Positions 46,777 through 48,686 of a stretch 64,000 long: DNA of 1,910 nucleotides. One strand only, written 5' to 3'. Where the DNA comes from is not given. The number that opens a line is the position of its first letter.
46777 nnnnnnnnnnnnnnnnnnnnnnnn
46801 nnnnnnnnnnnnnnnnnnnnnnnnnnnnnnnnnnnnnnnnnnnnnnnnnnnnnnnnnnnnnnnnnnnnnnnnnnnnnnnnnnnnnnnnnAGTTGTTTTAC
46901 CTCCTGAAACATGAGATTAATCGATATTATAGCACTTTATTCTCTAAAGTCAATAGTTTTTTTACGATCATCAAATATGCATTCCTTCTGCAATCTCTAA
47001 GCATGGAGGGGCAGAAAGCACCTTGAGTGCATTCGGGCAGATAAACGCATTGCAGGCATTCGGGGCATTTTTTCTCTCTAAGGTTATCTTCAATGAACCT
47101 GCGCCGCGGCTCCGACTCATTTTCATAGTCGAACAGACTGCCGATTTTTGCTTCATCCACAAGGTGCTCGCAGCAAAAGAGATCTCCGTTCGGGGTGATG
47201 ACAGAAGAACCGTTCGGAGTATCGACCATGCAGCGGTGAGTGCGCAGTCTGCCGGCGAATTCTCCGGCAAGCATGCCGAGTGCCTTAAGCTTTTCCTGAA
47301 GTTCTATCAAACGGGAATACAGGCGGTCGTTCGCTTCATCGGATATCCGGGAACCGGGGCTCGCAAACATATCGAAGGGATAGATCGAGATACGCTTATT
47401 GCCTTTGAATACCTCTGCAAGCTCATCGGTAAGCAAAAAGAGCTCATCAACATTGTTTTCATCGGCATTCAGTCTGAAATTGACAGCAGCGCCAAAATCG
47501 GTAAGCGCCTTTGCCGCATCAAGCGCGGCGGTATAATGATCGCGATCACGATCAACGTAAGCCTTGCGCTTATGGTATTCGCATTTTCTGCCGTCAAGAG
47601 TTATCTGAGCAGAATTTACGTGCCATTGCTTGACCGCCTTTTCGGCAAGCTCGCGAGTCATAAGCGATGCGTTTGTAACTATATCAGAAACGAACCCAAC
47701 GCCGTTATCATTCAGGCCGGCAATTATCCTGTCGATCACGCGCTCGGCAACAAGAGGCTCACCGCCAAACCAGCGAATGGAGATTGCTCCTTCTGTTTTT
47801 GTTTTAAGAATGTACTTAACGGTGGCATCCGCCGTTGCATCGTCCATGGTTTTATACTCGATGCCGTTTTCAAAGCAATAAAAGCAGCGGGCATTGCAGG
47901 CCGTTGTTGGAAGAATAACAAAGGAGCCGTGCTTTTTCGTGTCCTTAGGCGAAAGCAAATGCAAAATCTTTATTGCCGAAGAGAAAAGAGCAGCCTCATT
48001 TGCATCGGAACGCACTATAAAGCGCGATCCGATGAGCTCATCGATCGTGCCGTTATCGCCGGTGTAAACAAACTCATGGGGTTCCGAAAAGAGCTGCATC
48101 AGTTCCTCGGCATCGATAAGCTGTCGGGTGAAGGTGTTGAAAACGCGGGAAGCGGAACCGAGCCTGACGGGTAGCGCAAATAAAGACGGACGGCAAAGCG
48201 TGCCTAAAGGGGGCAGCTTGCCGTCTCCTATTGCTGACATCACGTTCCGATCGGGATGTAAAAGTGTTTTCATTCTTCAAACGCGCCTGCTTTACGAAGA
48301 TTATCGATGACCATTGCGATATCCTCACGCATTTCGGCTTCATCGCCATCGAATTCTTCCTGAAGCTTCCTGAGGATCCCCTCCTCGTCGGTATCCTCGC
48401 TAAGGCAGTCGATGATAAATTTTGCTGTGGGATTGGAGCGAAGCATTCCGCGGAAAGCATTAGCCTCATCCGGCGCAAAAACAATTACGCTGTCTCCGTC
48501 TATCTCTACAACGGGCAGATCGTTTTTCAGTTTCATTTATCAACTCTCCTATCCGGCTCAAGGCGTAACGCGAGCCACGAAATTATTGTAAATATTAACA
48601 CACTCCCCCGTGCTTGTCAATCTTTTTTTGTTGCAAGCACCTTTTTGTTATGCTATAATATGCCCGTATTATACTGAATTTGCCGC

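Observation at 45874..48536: Compact four-gene RiPP-like operon (RRE - rSAM/SPASM - precursor - HprK-like) lacking protease, exporter or immunity genes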

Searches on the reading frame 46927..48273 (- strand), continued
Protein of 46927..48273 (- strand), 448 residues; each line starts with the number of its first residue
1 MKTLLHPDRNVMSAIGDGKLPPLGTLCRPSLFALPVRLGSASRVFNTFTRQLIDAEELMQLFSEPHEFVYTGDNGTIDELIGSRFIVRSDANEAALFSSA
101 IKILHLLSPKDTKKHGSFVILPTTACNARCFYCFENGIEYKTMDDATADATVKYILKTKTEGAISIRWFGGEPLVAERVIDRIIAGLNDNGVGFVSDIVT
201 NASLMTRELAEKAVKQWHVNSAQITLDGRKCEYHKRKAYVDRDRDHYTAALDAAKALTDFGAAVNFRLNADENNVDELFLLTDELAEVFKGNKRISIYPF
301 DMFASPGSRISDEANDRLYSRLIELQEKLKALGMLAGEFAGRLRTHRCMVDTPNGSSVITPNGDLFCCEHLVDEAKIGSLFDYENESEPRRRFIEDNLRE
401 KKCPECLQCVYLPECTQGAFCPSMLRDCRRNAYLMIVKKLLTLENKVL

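Call 25: find_encoding_contigs(protein=P0054, flank=6000, max_places=1)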
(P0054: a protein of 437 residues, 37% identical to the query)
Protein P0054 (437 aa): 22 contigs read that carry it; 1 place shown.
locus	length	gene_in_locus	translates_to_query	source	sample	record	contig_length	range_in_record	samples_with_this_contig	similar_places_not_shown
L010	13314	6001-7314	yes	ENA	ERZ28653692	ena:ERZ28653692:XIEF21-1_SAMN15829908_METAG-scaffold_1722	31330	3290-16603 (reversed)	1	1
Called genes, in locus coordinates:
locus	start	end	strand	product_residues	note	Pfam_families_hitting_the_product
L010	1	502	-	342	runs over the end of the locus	PF02424:ApbE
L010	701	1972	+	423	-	PF00365:PFK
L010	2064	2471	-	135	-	PF12953:DUF3842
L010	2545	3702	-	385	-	PF01545:Cation_efflux, PF16916:ZT_dimer (faint)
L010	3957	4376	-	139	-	PF03459:TOBE, PF12857:TOBE_3 (faint), PF03459:TOBE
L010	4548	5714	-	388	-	PF00465:Fe-ADH, PF25137:ADH_Fe_C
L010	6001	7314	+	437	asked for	PF13353:Fer4_12 (weak), PF04055:Radical_SAM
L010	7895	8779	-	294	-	-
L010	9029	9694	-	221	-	PF02223:Thymidylate_kin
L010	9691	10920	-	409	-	PF00155:Aminotran_1_2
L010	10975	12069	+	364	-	PF02562:PhoH, PF13245:AAA_19, PF13604:AAA_30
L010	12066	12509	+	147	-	PF02130:YbeY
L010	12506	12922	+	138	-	PF08211:dCMP_cyt_deam_2, PF00383:dCMP_cyt_deam_1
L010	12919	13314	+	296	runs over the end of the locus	PF00009:GTP_EFTU, PF00350:Dynamin_N (faint), PF01926:MMR_HSR1, PF02421:FeoB_N, PF03193:RsgA_GTPase (faint), PF04548:AIG1 (weak), PF07650:KH_2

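Call 66: find_encoding_contigs(protein=P0007, flank=6000, max_places=1)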
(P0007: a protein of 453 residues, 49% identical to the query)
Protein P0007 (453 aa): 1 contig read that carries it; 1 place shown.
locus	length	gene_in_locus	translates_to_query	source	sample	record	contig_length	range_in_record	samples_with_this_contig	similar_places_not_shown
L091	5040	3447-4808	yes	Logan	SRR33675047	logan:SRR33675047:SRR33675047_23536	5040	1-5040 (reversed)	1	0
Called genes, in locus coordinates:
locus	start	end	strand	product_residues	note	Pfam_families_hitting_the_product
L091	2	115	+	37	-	?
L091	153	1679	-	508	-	PF00535:Glycos_transf_2, PF10111:Glyco_tranf_2_2, PF13641:Glyco_tranf_2_3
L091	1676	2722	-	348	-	PF00535:Glycos_transf_2, PF10111:Glyco_tranf_2_2, PF13641:Glyco_tranf_2_3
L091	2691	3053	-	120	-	-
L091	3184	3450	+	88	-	PF05402:PqqD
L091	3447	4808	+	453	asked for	PF04055:Radical_SAM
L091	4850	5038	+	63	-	?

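Call 67: find_encoding_contigs(protein=P0009, flank=6000, max_places=1)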
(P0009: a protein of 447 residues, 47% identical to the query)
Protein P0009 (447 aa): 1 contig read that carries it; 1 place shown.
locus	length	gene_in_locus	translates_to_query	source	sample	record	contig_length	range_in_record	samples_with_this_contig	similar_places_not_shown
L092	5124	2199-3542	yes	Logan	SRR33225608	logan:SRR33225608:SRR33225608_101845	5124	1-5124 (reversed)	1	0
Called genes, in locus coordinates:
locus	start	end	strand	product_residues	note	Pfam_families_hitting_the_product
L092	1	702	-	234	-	?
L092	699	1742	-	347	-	PF00535:Glycos_transf_2, PF10111:Glyco_tranf_2_2, PF13641:Glyco_tranf_2_3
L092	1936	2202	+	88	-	PF05402:PqqD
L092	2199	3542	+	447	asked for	PF04055:Radical_SAM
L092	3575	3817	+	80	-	-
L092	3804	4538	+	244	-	PF27840:ScmC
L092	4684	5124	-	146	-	?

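Call 68: find_encoding_contigs(protein=P0001, flank=10000, max_places=2)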
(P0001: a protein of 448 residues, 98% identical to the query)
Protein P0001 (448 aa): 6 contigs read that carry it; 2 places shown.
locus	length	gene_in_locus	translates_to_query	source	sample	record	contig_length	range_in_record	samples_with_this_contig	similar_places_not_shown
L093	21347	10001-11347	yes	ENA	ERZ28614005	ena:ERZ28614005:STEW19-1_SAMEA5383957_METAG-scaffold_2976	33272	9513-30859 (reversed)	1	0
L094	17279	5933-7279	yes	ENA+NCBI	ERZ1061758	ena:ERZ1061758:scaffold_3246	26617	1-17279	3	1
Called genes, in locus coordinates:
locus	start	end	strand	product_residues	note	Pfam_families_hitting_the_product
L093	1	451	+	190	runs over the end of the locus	PF05198:IF3_N, PF00707:IF3_C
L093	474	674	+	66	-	PF01632:Ribosomal_L35p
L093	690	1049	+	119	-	PF00453:Ribosomal_L20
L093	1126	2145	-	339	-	PF14285:DUF4367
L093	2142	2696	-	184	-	PF04542:Sigma70_r2, PF08281:Sigma70_r4_2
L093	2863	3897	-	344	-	PF04886:PT (faint)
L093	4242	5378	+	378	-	-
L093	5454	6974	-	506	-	PF00535:Glycos_transf_2, PF10111:Glyco_tranf_2_2, PF13641:Glyco_tranf_2_3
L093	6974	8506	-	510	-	PF00535:Glycos_transf_2, PF10111:Glyco_tranf_2_2, PF13641:Glyco_tranf_2_3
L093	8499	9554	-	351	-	PF00535:Glycos_transf_2, PF10111:Glyco_tranf_2_2, PF13641:Glyco_tranf_2_3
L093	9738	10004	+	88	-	PF05402:PqqD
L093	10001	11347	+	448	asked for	PF04055:Radical_SAM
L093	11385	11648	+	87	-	-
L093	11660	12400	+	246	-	PF27840:ScmC (weak)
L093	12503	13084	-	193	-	PF06130:PTAC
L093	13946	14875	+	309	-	PF00535:Glycos_transf_2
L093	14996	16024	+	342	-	PF00044:Gp_dh_N, PF02800:Gp_dh_C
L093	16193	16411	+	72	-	-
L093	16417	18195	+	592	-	PF00664:ABC_membrane, PF00005:ABC_tran, PF02463:SMC_N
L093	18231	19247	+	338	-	PF05343:Peptidase_M42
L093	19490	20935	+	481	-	PF01212:Beta_elim_lyase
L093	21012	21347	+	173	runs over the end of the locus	-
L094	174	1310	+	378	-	-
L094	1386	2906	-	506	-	PF00535:Glycos_transf_2, PF10111:Glyco_tranf_2_2, PF13641:Glyco_tranf_2_3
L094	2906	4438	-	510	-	PF00535:Glycos_transf_2, PF10111:Glyco_tranf_2_2, PF13641:Glyco_tranf_2_3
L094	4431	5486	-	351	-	PF00535:Glycos_transf_2, PF10111:Glyco_tranf_2_2, PF13641:Glyco_tranf_2_3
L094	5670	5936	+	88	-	PF05402:PqqD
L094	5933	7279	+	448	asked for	PF04055:Radical_SAM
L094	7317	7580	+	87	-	-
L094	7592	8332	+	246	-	PF27840:ScmC (weak)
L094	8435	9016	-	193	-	PF06130:PTAC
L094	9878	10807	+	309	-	PF00535:Glycos_transf_2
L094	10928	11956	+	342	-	PF00044:Gp_dh_N, PF02800:Gp_dh_C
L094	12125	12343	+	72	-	-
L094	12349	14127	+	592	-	PF00664:ABC_membrane, PF00005:ABC_tran, PF02463:SMC_N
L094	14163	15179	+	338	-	PF05343:Peptidase_M42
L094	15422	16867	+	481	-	PF01212:Beta_elim_lyase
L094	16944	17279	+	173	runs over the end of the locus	-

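Call 78: list_cluster_members(proteins=[window:46927-48273:-, P0001, window:34906-36264:-, window:42248-43291:-, window:46626-46889:-])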
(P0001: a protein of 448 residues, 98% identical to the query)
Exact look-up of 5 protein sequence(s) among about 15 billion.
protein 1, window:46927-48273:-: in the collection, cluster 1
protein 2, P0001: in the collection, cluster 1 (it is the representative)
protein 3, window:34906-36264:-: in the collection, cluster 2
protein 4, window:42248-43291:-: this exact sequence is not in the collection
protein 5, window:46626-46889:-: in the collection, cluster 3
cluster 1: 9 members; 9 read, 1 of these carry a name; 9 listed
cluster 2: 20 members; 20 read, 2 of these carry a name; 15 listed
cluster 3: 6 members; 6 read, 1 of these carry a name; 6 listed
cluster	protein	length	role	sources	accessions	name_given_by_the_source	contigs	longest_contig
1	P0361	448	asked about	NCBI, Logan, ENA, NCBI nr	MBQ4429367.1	MAG: 4Fe-4S cluster-binding domain-containing protein [Clostridia bacterium] | 4Fe-4S cluster-binding domain-containing protein [Clostridia bacterium]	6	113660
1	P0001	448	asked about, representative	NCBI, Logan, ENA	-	-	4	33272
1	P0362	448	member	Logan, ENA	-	-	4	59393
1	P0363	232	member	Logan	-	-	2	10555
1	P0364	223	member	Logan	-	-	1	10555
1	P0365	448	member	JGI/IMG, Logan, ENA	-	-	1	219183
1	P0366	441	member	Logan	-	-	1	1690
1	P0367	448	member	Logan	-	-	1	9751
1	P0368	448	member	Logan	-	-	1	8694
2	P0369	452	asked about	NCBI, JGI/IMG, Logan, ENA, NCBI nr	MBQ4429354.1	MAG: signal recognition particle protein [Clostridia bacterium] | signal recognition particle protein [Clostridia bacterium]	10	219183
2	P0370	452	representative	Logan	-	-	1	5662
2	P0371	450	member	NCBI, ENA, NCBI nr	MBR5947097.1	MAG: signal recognition particle protein [Clostridia bacterium] | signal recognition particle protein [Clostridia bacterium]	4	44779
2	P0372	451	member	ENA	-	-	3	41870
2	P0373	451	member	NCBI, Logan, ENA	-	-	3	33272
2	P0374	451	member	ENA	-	-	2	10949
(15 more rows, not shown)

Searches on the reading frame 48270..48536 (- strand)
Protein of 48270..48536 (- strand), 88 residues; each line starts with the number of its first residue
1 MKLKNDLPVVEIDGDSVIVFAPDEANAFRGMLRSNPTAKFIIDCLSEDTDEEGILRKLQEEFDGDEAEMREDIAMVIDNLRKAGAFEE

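Call 3: search_protein_families(library=ncbifam, proteins=[window:48270-48536:-], max_evalue=1)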
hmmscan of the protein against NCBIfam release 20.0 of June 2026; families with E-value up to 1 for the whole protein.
window:48270-48536:- (88 aa): 6 families
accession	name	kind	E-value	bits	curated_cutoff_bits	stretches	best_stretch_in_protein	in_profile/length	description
NF033530.1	lasso_PqqD_Strm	exception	6.3e-08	32.7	70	1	35-84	27-76/78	lasso peptide biosynthesis PqqD family chaperone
TIGR04353.1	PqqD_rel_X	equivalog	0.016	16.1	35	1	36-84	20-71/74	HPr-rel-A system PqqD family peptide chaperone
TIGR04248.1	SCM_PqqD_rel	equivalog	0.022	15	100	1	15-84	14-79/84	SynChlorMet cassette protein ScmD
TIGR03859.1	PQQ_PqqD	equivalog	0.029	14.2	46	1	30-83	25-77/81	pyrroloquinoline quinone biosynthesis peptide chaperone PqqD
NF002535.0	PRK02079.1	equivalog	0.037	13.8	101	1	30-78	34-81/92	pyrroloquinoline quinone biosynthesis peptide chaperone PqqD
NF050069.2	PqqD_rel_WgkC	exception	0.16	11.9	110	1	37-79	37-79/103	PqqD family peptide maturation chaperone WgkC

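Call 4: search_protein_families(library=pfam, proteins=[window:48270-48536:-], max_evalue=1)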
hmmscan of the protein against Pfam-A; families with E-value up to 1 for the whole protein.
window:48270-48536:- (88 aa): 2 families
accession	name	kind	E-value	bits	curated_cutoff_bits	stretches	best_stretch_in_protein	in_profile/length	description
PF05402.18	PqqD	-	2.4e-11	44.2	23.4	1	19-84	4-65/67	Coenzyme PQQ synthesis protein D (PqqD)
PF10851.13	DUF2652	-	0.21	12.1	22.1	1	4-32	13-41/118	Protein of unknown function (DUF2652)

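Call 61: search_solved_structures(query=window:48270-48536:-, max_evalue=10, show_alignments=3)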
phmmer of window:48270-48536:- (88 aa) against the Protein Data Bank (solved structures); distinct sequences matched with E-value up to 10: 3.
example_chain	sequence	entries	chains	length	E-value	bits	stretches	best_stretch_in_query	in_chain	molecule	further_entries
4rzp_A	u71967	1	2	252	0.025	18.1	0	51-87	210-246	Engineered Protein OR366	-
7jl6_A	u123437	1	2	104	0.47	14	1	26-71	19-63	Sensor protein SrrB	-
9n2d_D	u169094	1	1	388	0.74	13.4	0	40-73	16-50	Bam M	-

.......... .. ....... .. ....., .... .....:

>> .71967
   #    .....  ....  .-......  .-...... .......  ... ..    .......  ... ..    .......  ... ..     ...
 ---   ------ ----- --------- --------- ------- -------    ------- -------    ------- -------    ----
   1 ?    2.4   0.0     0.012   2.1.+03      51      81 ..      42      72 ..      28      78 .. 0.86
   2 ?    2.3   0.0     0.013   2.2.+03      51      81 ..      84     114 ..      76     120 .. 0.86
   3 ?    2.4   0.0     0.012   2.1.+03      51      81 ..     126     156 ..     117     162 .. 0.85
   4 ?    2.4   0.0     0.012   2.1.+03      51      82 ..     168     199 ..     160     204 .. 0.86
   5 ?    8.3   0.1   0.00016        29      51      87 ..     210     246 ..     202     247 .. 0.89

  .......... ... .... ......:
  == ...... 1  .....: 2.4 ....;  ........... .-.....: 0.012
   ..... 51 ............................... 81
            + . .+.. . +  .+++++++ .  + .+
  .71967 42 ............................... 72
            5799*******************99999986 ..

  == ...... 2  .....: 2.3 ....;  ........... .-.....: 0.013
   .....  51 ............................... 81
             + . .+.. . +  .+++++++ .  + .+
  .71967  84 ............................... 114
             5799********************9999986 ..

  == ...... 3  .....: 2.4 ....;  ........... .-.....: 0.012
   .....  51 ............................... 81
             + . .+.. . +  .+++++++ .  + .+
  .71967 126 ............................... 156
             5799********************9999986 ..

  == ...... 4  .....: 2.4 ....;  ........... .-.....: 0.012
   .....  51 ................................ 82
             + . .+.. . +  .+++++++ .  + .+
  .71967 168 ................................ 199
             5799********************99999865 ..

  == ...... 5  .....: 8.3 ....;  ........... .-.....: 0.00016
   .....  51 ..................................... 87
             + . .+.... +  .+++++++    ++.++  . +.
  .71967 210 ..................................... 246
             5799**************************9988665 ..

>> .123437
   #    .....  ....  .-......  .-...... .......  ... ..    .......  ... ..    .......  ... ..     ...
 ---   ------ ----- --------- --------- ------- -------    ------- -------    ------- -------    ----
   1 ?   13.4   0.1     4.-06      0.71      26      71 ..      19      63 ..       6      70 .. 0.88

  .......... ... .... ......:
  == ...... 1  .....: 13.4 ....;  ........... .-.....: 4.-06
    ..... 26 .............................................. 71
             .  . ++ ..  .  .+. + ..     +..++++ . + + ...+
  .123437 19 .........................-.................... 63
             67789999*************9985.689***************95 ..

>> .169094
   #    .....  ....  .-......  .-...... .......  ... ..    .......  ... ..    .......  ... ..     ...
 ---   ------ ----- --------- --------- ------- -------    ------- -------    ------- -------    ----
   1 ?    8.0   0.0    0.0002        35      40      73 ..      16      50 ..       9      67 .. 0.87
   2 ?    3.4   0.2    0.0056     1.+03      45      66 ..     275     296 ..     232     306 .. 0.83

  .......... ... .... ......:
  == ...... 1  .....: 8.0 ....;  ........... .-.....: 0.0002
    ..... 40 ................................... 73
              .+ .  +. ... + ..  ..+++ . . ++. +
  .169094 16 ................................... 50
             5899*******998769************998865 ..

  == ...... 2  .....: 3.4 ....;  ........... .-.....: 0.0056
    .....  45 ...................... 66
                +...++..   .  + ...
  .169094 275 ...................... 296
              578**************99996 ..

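Call 64: search_solved_structures(query=A5, max_evalue=1, show_alignments=2)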
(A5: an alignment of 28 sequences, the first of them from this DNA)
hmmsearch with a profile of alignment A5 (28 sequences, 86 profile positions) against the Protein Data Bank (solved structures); distinct sequences matched with E-value up to 1: 21.
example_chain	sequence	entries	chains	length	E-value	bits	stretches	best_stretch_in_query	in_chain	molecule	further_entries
5v1u_A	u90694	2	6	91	1e-06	32.1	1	1-85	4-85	TbiB1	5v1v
6jx3_B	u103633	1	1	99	9.8e-05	25.8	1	31-82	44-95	TfuB1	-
9x90_B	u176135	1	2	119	0.0014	22.1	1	7-81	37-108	Lasso peptide biosynthesis PqqD family chaperone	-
3g2b_A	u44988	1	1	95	0.03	17.8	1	49-84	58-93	Coenzyme PQQ synthesis protein D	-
8hm4_A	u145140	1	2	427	0.11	16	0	33-78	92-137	Peptidylprolyl isomerase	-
8hm3_B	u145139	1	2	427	0.11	16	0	33-78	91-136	Peptidylprolyl isomerase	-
5sxy_A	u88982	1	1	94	0.16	15.5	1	38-85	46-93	Bifunctional coenzyme PQQ synthesis protein C/D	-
4otn_A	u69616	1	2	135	0.17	15.4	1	40-83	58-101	Eukaryotic translation initiation factor 2-alpha kinase 4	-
9x8z_B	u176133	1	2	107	0.26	14.8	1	29-78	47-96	PqqD family protein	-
8ad1_F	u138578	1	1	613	0.46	14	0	46-80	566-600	RNA polymerase sigma factor RpoD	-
3iyd_F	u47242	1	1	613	0.52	13.8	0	46-80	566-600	RNA polymerase sigma factor rpoD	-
4v8m_BJ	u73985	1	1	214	0.59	13.6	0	31-69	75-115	RIBOSOMAL PROTEIN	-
6n4c_F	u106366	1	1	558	0.64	13.5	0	46-80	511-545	RNA polymerase sigma factor RpoD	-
4ljz_F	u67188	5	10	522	0.69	13.4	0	46-80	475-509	RNA polymerase sigma factor RpoD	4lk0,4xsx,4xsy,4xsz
5vt0_L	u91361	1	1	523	0.69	13.4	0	46-80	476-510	RNA polymerase sigma factor RpoD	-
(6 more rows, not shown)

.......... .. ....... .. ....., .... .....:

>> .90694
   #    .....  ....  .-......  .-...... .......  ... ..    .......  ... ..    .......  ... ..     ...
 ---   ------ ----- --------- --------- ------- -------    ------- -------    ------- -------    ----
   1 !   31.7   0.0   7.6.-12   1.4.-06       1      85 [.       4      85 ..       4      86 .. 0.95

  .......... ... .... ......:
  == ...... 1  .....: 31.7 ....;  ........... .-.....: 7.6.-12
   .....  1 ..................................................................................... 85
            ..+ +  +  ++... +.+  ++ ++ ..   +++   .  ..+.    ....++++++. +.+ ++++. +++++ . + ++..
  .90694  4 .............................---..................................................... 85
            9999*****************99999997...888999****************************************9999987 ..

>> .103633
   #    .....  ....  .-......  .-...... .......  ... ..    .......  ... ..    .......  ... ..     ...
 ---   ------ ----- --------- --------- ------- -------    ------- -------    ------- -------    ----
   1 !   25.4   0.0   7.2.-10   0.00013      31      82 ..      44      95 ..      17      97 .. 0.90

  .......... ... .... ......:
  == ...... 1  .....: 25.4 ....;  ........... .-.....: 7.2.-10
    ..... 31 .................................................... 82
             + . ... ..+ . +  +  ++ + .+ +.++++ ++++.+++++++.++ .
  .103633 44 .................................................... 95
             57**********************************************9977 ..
